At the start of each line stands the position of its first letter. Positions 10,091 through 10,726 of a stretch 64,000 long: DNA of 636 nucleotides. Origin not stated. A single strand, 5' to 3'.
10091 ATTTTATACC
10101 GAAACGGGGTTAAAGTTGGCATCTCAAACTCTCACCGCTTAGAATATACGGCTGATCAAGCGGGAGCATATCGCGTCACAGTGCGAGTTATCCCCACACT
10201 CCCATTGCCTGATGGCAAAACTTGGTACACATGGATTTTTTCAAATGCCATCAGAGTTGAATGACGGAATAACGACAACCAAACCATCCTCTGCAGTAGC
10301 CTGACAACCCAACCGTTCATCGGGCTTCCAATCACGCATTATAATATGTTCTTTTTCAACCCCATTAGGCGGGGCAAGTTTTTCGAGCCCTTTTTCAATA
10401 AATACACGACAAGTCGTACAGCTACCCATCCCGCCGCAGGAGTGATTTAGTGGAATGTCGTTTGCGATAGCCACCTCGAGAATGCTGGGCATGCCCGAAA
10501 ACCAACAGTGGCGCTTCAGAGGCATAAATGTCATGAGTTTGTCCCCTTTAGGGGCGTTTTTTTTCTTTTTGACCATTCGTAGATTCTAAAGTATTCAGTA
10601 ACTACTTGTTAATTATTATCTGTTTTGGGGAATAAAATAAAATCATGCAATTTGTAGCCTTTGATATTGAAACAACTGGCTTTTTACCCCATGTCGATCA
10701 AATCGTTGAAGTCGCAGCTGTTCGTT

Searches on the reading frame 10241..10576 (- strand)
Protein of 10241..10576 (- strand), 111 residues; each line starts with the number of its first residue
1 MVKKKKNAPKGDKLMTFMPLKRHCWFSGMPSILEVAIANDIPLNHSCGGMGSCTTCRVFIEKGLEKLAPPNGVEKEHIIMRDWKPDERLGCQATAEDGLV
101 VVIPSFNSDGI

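Call 57: search_protein_families(library=pfam, proteins=[window:10241-10576:-], max_evalue=0.01)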
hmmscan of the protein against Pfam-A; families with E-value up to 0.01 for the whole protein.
window:10241-10576:- (111 aa): 1 family
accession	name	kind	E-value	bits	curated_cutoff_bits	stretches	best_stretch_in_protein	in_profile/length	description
PF00111.32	Fer2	-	2.7e-07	30.9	21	1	31-95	18-76/77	2Fe-2S iron-sulfur cluster binding domain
